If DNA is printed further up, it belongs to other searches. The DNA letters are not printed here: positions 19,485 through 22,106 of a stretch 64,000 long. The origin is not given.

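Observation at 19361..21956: Large Q-rich/(GNA)n repeat protein with a unique 580-aa C-terminal domain and a 250-bp AT-rich upstream region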

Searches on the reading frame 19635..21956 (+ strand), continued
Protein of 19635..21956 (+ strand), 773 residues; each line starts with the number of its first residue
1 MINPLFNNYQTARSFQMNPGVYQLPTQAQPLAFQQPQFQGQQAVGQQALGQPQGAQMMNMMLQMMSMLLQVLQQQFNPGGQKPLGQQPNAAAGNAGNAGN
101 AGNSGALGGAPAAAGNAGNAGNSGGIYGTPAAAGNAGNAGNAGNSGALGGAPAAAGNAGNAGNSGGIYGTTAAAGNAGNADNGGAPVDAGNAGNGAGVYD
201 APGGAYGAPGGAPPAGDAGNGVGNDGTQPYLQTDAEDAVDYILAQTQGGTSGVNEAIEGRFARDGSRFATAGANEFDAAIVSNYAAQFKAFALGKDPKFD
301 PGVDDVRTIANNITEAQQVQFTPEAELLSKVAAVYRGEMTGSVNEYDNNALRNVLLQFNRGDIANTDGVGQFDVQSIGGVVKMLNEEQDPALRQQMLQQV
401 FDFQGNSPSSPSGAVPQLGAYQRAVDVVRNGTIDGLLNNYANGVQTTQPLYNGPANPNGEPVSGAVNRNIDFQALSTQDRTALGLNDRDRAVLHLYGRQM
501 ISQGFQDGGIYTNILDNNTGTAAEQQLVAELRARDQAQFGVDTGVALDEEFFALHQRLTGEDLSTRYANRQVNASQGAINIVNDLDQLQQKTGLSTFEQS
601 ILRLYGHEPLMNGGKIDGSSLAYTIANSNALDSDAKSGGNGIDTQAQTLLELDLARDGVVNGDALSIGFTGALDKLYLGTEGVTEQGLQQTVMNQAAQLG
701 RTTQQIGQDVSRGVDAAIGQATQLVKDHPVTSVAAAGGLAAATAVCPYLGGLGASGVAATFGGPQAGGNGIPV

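Call 49: search_protein_families(library=pfam, proteins=[L011:3042-4292:+, L011:8119-10209:-, L011:1063-3072:-, L019:7685-8869:+, L019:6924-7631:-, L019:12345-15773:-, L016:7610-8638:-, L016:11375-12334:-, L020:8174-9160:-, L020:10838-11662:+], max_evalue=0.0001)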
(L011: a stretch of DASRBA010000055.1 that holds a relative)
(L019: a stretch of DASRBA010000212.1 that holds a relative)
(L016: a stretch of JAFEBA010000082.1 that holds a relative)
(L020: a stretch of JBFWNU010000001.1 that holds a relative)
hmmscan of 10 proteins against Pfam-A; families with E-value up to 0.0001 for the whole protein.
L011:3042-4292:+ (416 aa): 0 families

L011:8119-10209:- (696 aa): 0 families

L011:1063-3072:- (669 aa): 0 families

L019:7685-8869:+ (394 aa): 0 families

L019:6924-7631:- (235 aa): 0 families

L019:12345-15773:- (1142 aa): 0 families

L016:7610-8638:- (342 aa): 7 families
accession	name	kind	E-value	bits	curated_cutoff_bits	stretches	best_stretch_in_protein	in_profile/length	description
PF01656.29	CbiA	-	3.4e-23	82.4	25.4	1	77-290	1-124/125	CobQ/CobB/MinD/ParA nucleotide binding domain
PF10609.15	ParA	-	1.4e-21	77.4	27.1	1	74-310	3-245/246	NUBPL iron-transfer P-loop NTPase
PF13614.12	AAA_31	-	3.3e-21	76.4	27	1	75-229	2-161/177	AAA domain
PF06564.18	CBP_BcsQ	-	9e-12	45.5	21.3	1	76-252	3-176/234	Cellulose biosynthesis protein BcsQ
PF02374.21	ArsA_ATPase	-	3.7e-09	36.7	24.3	1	77-112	3-38/305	Anion-transporting ATPase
PF00142.24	Fer4_NifH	-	4.4e-09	36.6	25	0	79-113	4-38/271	4Fe-4S iron sulfur cluster binding proteins, NifH/frxC family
PF09140.17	MipZ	-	9.6e-09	35.4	20.7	1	75-214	1-128/262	ATPase MipZ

L016:11375-12334:- (319 aa): 0 families

L020:8174-9160:- (328 aa): 1 family
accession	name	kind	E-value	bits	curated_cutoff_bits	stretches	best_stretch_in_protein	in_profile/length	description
PF01501.26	Glyco_transf_8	-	2.1e-13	50.9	24.3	1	25-263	5-251/253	Glycosyl transferase family 8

L020:10838-11662:+ (274 aa): 2 families
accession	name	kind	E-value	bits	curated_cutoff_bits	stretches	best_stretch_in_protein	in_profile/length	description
PF12833.13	HTH_18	-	1.2e-22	80.4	33.6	1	186-262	1-78/80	Helix-turn-helix domain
PF00165.29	HTH_AraC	-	3.2e-17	62.6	26.6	2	232-262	12-41/42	Bacterial regulatory helix-turn-helix proteins, AraC family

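Call 50: find_encoding_contigs(protein=P0006, flank=10000, max_places=2)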
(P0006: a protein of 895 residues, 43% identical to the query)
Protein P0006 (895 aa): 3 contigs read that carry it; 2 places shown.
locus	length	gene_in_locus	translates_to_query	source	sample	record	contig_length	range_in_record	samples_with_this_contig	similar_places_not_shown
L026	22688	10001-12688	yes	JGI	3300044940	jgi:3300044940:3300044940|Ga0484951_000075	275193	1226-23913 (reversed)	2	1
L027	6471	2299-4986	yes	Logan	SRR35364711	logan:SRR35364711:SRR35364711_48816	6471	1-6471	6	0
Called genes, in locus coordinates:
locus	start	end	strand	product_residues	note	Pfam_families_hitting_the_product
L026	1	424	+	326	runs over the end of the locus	PF02779:Transket_pyr, PF02780:Transketolase_C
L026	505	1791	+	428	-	PF00364:Biotin_lipoyl, PF25917:BSH_RND (weak), PF02817:E3_binding, PF00198:2-oxoacid_dh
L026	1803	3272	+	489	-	PF00890:FAD_binding_2, PF01134:GIDA (weak), PF07992:Pyr_redox_2, PF12831:FAD_oxidored (weak), PF13450:NAD_binding_8 (weak), PF00070:Pyr_redox, PF02737:3HCDH_N (weak), PF02852:Pyr_redox_dim, +5 more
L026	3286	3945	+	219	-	PF21948:LplA-B_cat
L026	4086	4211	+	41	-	-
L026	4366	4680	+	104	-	PF02686:GatC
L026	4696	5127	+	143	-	-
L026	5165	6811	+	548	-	PF06418:CTP_synth_N, PF00117:GATase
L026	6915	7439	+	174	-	PF13424:TPR_12, PF13432:TPR_16 (weak), PF23914:TPR_CcmH_CycH (weak), PF13432:TPR_16, PF13371:TPR_9 (weak), PF07719:TPR_2 (weak), PF13174:TPR_6 (weak), PF13181:TPR_8 (weak), +8 more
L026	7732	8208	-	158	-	PF00254:FKBP_C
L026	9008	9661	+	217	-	-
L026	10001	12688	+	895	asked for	-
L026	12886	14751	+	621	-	-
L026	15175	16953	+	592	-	PF00501:AMP-binding, PF13193:AMP-binding_C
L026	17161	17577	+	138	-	PF00226:DnaJ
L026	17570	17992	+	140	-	PF22550:CesT_Tir_1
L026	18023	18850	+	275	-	PF04012:PspA_IM30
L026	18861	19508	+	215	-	PF13785:DUF4178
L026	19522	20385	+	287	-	PF03994:DUF350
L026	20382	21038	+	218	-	-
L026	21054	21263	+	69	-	-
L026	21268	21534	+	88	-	-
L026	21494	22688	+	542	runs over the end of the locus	PF01564:Spermine_synth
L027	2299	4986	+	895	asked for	-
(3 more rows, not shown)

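Call 51: find_encoding_contigs(protein=P0002, flank=10000, max_places=2)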
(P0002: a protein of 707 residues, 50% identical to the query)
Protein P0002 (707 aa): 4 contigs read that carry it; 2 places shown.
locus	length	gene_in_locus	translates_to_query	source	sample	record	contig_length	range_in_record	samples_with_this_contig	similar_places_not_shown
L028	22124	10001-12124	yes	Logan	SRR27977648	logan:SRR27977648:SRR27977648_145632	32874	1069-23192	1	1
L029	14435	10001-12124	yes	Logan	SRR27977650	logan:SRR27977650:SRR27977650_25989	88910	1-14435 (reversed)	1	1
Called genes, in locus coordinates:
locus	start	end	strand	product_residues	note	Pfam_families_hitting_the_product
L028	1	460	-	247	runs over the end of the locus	-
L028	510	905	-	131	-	PF14489:QueF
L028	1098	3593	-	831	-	-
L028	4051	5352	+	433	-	PF00375:SDF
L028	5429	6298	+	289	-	PF00763:THF_DHG_CYH, PF02882:THF_DHG_CYH_C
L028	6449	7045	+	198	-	PF00081:Sod_Fe_N (weak), PF02777:Sod_Fe_C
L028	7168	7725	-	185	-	-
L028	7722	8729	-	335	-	-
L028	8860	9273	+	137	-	PF01475:FUR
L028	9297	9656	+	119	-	-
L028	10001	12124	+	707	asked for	-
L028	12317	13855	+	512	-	PF00221:Lyase_aromatic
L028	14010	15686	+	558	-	PF17391:Urocanase_N, PF01175:Urocanase, PF17392:Urocanase_C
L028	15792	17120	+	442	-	PF07969:Amidohydro_3, PF01979:Amidohydro_1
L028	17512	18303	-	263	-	PF00535:Glycos_transf_2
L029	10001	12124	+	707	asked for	-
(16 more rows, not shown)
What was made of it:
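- A Fur-family regulator gene lies 730 nt upstream in one locus (call 51).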

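Call 59: find_encoding_contigs(protein=P0010, flank=10000, max_places=1)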
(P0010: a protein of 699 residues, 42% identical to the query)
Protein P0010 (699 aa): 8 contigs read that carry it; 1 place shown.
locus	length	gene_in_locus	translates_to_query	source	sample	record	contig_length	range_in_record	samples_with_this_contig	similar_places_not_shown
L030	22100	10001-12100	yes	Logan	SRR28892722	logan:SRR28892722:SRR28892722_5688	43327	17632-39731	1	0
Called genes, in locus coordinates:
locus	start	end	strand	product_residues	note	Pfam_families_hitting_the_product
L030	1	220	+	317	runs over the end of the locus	PF01887:SAM_HAT_N, PF20257:SAM_HAT_C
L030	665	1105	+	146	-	PF13646:HEAT_2 (faint)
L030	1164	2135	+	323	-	PF00389:2-Hacid_dh, PF02826:2-Hacid_dh_C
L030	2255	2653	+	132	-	-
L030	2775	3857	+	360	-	PF01118:Semialdhyde_dh, PF02774:Semialdhyde_dhC, PF02800:Gp_dh_C (faint)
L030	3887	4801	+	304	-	PF00701:DHDPS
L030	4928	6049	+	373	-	PF04055:Radical_SAM, PF12544:LAM_C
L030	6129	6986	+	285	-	-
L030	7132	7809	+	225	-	-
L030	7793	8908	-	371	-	-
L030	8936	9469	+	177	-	PF09969:DUF2203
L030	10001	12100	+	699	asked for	-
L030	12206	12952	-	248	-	PF03301:Trp_dioxygenase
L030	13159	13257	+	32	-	-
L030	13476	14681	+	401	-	-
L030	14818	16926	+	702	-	-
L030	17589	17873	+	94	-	PF00404:Dockerin_1, PF13499:EF-hand_7 (faint)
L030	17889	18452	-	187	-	PF06172:Cupin_5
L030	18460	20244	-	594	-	-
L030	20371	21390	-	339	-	PF13103:TonB_2, PF03544:TonB_C (weak)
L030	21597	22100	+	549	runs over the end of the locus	-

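Call 60: find_encoding_contigs(protein=P0012, flank=10000, max_places=1)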
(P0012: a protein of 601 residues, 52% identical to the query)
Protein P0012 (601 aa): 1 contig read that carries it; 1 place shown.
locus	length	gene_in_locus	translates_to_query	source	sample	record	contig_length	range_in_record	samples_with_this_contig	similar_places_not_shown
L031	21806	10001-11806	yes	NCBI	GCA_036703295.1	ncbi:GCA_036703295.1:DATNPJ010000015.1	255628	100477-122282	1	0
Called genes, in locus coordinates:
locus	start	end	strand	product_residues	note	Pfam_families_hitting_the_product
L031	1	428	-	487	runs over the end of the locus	-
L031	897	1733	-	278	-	-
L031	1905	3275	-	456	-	PF00083:Sugar_tr, PF07690:MFS_1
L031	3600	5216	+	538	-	PF00343:Phosphorylase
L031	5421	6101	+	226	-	PF02463:SMC_N (faint), PF00005:ABC_tran, PF13304:AAA_21 (faint)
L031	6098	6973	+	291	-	PF18075:FtsX_ECD, PF02687:FtsX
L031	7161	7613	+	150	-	-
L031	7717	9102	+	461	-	PF00919:UPF0004, PF04055:Radical_SAM, PF01938:TRAM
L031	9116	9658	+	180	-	PF01288:HPPK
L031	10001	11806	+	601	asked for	-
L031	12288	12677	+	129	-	PF04239:DUF421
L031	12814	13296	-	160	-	-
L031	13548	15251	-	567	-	-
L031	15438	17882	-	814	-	PF00488:MutS_V, PF20297:MSSS, PF01713:Smr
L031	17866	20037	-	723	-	PF02606:LpxK, PF01075:Glyco_transf_9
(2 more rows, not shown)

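Call 61: find_encoding_contigs(protein=P0013, flank=10000, max_places=1)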
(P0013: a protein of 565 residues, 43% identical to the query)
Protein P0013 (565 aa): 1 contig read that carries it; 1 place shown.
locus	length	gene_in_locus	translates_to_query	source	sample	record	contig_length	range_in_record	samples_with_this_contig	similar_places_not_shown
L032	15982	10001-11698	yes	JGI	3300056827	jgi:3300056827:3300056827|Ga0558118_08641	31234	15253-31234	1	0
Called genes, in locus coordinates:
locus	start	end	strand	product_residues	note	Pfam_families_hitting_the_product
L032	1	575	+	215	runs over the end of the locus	PF01073:3Beta_HSD, PF01370:Epimerase, PF02719:Polysacc_synt_2 (weak), PF04321:RmlD_sub_bind, PF16363:GDP_Man_Dehyd, PF07993:NAD_binding_4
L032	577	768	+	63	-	-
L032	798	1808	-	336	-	-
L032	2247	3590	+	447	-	PF03721:UDPG_MGDP_dh_N, PF00984:UDPG_MGDP_dh, PF03720:UDPG_MGDP_dh_C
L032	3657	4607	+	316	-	PF01073:3Beta_HSD, PF01370:Epimerase, PF02719:Polysacc_synt_2 (faint), PF04321:RmlD_sub_bind, PF16363:GDP_Man_Dehyd, PF07993:NAD_binding_4 (weak)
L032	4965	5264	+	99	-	-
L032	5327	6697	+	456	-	PF01933:CofD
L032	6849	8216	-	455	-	-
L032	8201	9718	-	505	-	-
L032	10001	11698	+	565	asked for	-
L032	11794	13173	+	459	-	-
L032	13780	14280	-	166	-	PF00106:adh_short, PF08659:KR, PF13561:adh_short_C2, PF08643:DUF1776 (weak)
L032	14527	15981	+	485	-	?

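Call 62: find_encoding_contigs(protein=P0016, flank=10000, max_places=2)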
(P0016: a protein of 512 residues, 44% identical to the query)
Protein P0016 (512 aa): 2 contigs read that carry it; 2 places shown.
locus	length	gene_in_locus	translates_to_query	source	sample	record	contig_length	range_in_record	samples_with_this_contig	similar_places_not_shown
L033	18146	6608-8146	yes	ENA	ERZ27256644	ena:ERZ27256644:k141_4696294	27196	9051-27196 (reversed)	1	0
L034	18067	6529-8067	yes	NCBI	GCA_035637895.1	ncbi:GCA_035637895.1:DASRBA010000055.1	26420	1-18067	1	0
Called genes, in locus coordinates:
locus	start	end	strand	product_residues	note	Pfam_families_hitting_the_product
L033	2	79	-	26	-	?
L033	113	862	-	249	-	PF07719:TPR_2 (faint), PF13176:TPR_7 (faint), PF13181:TPR_8 (faint), PF13431:TPR_17 (faint), PF13432:TPR_16, PF14559:TPR_19, PF13428:TPR_14 (weak), PF14559:TPR_19 (weak), +2 more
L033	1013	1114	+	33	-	-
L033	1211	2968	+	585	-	PF16697:Yop-YscD_cpl, PF00498:FHA, PF00158:Sigma54_activat, PF14532:Sigma54_activ_2, PF07728:AAA_5 (weak), PF25601:AAA_lid_14, PF02954:HTH_8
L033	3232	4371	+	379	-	-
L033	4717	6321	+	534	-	-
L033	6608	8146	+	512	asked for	-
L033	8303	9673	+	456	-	PF13450:NAD_binding_8 (weak), PF17885:Smoa_sbd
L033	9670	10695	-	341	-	PF01073:3Beta_HSD, PF01370:Epimerase, PF04321:RmlD_sub_bind (weak), PF05368:NmrA, PF13460:NAD_binding_10, PF16363:GDP_Man_Dehyd, PF07993:NAD_binding_4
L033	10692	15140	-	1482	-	PF01370:Epimerase (faint), PF07993:NAD_binding_4, PF03015:Sterile (weak), PF00501:AMP-binding, PF13193:AMP-binding_C (weak), PF00550:PP-binding, PF01553:Acyltransferase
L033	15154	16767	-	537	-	PF09861:Lar_N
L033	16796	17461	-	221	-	PF00702:Hydrolase, PF08282:Hydrolase_3 (faint), PF12710:HAD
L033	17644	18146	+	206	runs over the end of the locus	PF04222:DUF416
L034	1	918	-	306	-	PF07719:TPR_2 (faint), PF13176:TPR_7 (faint), PF13181:TPR_8 (faint), PF13431:TPR_17 (faint), PF13432:TPR_16, PF14559:TPR_19, PF13428:TPR_14 (weak), PF14559:TPR_19 (weak), +2 more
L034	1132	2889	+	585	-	PF16697:Yop-YscD_cpl, PF00498:FHA, PF00158:Sigma54_activat, PF14532:Sigma54_activ_2, PF07728:AAA_5 (weak), PF25601:AAA_lid_14, PF02954:HTH_8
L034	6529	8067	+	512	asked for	-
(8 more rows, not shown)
